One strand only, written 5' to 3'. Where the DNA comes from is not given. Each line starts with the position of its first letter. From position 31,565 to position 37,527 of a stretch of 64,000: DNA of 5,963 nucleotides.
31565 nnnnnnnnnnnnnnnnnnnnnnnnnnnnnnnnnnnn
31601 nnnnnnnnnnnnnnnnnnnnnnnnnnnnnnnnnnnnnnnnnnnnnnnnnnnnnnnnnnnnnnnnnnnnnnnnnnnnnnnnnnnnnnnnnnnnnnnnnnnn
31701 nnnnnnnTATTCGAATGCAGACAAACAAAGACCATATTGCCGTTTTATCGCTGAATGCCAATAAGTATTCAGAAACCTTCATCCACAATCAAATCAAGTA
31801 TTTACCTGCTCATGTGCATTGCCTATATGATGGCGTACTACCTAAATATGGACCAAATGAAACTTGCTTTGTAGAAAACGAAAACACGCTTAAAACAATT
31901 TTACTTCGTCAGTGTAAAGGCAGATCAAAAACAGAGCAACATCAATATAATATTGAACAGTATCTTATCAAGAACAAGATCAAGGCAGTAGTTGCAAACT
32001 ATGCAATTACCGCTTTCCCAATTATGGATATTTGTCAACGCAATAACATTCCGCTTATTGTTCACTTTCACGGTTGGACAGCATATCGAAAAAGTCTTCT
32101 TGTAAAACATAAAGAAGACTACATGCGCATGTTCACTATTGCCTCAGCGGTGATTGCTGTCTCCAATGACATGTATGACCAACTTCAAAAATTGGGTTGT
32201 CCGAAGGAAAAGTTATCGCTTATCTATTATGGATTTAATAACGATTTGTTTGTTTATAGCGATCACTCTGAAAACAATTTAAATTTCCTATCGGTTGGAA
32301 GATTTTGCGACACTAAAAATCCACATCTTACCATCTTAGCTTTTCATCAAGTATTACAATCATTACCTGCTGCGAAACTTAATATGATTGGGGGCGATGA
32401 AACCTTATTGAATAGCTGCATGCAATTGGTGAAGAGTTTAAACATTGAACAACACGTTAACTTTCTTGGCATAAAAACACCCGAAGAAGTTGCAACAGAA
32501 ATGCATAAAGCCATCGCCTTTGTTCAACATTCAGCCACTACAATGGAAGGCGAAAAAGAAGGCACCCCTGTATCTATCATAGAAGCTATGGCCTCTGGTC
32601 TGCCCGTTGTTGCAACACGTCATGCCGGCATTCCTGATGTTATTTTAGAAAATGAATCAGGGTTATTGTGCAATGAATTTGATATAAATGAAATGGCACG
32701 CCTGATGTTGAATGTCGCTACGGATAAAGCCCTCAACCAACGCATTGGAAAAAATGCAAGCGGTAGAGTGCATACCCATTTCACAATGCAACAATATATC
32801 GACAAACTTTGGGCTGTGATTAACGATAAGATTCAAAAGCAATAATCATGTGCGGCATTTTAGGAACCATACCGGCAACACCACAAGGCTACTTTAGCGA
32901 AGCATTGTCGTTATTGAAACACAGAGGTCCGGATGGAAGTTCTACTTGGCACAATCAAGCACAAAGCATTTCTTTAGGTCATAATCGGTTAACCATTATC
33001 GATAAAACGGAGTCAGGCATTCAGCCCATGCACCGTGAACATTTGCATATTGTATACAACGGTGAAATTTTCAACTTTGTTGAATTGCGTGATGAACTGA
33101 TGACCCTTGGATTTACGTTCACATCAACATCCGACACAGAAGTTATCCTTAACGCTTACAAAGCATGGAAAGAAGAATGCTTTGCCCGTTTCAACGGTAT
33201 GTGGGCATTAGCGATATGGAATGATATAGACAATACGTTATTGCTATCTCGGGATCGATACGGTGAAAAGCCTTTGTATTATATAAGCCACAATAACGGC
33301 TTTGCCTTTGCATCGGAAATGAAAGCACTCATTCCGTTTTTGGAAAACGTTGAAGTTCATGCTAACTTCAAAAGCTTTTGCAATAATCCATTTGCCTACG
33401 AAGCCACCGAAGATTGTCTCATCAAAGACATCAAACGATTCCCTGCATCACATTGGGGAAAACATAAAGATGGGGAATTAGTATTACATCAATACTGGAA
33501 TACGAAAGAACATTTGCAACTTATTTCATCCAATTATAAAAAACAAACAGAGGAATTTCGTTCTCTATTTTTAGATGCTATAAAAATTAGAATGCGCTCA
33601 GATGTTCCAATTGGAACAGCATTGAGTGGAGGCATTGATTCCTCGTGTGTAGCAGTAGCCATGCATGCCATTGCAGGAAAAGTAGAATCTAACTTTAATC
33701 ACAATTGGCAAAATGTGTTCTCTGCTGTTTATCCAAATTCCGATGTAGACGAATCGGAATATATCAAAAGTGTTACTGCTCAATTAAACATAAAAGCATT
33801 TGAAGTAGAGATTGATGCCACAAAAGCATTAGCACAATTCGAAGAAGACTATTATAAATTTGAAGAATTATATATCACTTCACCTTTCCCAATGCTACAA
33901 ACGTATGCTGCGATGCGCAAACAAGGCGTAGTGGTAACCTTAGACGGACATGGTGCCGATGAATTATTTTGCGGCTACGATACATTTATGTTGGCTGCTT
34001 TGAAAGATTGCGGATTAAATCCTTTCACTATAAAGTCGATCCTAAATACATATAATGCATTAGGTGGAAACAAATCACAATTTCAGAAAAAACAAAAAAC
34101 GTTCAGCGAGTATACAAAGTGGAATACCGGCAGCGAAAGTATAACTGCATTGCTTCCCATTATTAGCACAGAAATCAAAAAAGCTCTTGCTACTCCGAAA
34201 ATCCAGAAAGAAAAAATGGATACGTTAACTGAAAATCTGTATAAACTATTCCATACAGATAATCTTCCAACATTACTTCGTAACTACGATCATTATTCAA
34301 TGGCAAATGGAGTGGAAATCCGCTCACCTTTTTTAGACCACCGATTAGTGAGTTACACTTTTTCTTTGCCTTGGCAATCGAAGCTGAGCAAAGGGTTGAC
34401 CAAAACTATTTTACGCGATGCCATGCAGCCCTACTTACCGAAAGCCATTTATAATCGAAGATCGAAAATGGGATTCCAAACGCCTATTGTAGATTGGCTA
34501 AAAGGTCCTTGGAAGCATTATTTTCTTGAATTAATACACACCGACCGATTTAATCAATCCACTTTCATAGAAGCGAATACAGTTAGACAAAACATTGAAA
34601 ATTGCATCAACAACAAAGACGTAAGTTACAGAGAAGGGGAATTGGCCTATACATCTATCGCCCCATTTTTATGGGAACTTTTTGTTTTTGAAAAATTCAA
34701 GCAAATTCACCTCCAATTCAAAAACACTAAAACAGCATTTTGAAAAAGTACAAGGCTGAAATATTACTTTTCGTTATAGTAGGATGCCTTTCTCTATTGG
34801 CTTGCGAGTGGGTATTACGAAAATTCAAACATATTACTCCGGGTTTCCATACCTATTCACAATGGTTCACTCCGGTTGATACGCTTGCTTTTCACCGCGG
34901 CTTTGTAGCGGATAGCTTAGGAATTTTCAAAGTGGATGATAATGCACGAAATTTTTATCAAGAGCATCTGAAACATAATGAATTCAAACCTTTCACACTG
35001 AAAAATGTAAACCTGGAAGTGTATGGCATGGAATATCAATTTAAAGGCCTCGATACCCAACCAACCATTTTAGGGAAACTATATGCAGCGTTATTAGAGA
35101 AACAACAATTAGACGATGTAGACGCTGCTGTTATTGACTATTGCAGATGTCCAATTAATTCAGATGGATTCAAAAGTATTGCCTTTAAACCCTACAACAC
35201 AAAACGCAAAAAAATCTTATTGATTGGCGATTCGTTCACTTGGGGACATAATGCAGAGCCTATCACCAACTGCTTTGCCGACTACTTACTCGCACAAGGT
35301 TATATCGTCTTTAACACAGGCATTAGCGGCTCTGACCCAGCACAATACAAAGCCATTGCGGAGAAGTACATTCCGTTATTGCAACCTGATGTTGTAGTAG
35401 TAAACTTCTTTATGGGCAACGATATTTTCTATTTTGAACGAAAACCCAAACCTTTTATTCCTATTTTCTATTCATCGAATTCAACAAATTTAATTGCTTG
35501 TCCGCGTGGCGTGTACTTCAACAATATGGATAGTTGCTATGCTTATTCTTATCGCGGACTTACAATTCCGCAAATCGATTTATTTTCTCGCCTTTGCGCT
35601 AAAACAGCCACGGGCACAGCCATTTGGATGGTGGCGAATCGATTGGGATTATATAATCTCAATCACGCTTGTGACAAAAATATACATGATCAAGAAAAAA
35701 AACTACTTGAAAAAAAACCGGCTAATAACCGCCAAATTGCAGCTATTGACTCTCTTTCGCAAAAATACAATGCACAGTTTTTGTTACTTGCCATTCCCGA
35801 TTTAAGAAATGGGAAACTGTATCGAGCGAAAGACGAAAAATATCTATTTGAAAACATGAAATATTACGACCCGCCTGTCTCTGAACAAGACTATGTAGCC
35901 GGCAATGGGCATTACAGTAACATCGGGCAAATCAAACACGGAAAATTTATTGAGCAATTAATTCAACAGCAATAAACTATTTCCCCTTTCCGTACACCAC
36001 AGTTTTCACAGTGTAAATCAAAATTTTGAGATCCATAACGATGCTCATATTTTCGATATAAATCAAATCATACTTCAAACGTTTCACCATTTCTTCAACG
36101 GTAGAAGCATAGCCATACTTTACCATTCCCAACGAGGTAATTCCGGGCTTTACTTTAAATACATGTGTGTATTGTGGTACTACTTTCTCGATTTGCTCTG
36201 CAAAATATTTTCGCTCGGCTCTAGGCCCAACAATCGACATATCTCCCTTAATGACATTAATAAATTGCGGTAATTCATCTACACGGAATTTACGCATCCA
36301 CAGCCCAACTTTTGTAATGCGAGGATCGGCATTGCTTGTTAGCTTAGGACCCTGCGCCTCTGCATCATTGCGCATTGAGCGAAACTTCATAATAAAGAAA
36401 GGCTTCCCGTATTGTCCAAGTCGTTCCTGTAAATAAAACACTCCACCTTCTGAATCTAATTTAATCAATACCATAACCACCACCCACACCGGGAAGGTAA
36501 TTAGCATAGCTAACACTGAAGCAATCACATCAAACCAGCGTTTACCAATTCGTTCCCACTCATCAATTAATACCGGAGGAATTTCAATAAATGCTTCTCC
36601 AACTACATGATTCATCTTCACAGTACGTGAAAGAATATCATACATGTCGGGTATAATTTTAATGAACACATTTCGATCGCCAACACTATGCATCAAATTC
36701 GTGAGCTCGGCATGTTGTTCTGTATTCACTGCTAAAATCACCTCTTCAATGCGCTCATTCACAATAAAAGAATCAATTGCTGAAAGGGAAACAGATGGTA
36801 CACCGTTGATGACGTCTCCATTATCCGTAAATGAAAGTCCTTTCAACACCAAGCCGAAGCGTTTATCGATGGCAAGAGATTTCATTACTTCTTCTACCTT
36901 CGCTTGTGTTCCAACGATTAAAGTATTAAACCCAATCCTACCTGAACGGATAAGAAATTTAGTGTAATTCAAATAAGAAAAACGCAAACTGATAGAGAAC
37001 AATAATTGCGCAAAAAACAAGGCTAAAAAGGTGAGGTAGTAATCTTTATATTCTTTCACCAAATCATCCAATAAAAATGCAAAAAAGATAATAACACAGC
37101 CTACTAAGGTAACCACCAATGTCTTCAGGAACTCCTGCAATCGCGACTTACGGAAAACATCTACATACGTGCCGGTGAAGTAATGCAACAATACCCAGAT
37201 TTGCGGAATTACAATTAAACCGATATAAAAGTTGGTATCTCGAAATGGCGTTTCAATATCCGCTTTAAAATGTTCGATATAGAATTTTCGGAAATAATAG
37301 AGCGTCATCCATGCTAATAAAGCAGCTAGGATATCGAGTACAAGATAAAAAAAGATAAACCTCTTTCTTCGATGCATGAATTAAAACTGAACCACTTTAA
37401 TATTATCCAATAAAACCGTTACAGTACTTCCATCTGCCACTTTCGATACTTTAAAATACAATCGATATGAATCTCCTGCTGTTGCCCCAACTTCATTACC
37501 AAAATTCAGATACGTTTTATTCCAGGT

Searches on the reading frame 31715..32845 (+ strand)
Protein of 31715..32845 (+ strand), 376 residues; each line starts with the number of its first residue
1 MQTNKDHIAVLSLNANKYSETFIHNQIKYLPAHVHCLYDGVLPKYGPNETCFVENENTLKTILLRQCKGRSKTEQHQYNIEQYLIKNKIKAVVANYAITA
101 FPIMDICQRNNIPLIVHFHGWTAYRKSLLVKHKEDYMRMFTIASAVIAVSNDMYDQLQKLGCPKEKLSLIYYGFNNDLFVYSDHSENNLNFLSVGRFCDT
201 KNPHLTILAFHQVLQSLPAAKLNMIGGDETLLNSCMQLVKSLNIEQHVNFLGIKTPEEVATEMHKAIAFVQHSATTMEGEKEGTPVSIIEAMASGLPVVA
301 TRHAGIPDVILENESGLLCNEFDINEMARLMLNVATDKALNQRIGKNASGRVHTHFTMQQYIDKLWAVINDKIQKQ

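Call 4: search_protein_families(library=pfam, proteins=[window:31715-32845:+], max_evalue=0.01)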
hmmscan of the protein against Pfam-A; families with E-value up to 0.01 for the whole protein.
window:31715-32845:+ (376 aa): 6 families
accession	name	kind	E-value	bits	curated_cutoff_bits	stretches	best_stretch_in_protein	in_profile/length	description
PF00534.26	Glycos_transf_1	-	2.6e-30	105.6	26.4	1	185-349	12-170/172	Glycosyl transferases group 1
PF13692.12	Glyco_trans_1_4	-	2.8e-23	83.2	27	1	191-337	4-142/142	Glycosyl transferases group 1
PF13439.12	Glyco_transf_4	-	1.8e-13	51.3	28.5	1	20-175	5-167/170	Glycosyltransferase Family 4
PF13579.12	Glyco_trans_4_4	-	1.9e-06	28.8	29.7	1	82-173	65-158/158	Glycosyl transferase 4-like domain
PF13524.12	Glyco_trans_1_2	-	4.1e-06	27.2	25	1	248-365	29-142/144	Glycosyl transferase-like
PF20706.3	GT4-conflict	-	2.4e-05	23.9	26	1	132-313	136-323/385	Family 4 Glycosyltransferase in conflict systems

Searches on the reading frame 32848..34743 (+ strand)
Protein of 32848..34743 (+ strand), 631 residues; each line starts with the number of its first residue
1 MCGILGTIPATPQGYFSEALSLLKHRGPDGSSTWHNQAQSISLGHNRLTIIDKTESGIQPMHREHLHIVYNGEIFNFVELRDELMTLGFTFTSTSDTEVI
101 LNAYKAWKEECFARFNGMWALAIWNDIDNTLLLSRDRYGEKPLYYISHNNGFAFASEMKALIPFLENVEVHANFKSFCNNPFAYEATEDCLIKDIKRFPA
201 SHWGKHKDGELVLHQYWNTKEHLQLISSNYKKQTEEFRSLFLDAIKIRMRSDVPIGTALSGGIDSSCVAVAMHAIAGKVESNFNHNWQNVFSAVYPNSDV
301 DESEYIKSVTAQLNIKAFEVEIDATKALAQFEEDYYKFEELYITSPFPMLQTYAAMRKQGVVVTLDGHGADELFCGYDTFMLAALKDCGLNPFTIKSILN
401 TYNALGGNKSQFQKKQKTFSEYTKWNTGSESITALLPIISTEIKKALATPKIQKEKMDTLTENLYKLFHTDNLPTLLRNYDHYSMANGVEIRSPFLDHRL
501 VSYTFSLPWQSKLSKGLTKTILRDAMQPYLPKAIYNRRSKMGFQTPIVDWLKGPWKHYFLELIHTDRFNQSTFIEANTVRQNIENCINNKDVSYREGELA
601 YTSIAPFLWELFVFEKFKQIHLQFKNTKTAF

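Call 4: search_protein_families(library=pfam, proteins=[window:32848-34743:+], max_evalue=0.01)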
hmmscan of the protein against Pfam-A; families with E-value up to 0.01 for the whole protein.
window:32848-34743:+ (631 aa): 5 families
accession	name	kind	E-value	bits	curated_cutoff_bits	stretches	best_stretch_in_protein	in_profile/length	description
PF00733.27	Asn_synthase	-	2.4e-68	231.8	21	1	236-588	1-333/354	Asparagine synthase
PF13537.11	GATase_7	-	3.2e-42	143.9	25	1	45-162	1-122/123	Glutamine amidotransferase domain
PF13522.11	GATase_6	-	5.6e-38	130.3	27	1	28-157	1-130/130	Glutamine amidotransferase domain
PF03054.22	tRNA_Me_trans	-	0.00048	20.3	20.6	1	256-323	4-73/202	tRNA methyl transferase HUP domain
PF02540.23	NAD_synthase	-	0.00076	19.1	21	1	259-379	25-139/242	NAD synthase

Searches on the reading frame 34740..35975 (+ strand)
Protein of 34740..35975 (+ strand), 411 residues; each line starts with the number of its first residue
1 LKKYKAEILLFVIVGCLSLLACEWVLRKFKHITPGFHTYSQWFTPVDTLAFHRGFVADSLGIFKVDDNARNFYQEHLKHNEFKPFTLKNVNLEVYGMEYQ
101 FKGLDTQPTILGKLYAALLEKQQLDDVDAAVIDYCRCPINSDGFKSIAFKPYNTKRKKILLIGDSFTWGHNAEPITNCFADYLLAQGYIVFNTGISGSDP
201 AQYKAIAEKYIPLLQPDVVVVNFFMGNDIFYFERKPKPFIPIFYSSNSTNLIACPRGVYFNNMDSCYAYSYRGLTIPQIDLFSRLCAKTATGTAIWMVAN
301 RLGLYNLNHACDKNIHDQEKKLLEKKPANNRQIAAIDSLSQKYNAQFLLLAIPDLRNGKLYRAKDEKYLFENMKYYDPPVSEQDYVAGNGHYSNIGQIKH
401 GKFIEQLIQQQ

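Call 4: search_protein_families(library=pfam, proteins=[window:34740-35975:+], max_evalue=0.01)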
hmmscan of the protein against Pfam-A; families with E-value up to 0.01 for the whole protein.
window:34740-35975:+ (411 aa): 1 family
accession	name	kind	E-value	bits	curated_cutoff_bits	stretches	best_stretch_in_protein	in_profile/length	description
PF13472.12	Lipase_GDSL_2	-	0.00051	21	32.9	1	162-230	2-76/178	GDSL-like Lipase/Acylhydrolase family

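Call 9: search_protein_families(library=ncbifam, proteins=[window:34740-35975:+], max_evalue=0.001)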
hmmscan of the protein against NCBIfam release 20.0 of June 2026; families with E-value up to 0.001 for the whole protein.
window:34740-35975:+ (411 aa): 0 families

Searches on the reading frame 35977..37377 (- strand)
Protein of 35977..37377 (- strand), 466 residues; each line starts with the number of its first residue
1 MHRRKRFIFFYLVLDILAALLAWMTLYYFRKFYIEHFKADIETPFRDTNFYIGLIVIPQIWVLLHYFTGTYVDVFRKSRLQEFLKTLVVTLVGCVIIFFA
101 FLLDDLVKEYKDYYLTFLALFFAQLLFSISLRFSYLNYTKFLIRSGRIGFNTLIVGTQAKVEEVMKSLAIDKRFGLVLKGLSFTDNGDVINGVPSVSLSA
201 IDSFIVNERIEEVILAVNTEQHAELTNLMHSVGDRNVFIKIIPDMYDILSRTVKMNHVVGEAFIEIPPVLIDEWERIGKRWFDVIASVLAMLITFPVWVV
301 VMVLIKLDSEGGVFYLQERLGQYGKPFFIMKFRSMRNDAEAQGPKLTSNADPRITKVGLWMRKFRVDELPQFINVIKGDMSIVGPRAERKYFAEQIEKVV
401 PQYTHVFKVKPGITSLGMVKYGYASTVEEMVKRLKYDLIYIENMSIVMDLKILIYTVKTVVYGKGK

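Call 4: search_protein_families(library=pfam, proteins=[window:35977-37377:-], max_evalue=0.01)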
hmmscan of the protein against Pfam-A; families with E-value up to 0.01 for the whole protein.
window:35977-37377:- (466 aa): 2 families
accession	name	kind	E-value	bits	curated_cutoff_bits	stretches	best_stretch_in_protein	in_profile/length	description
PF02397.22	Bac_transf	-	5e-62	209.1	27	1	279-461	1-178/179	Bacterial sugar transferase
PF13727.12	CoA_binding_3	-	0.00042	20.8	25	1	68-243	3-175/175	CoA-binding domain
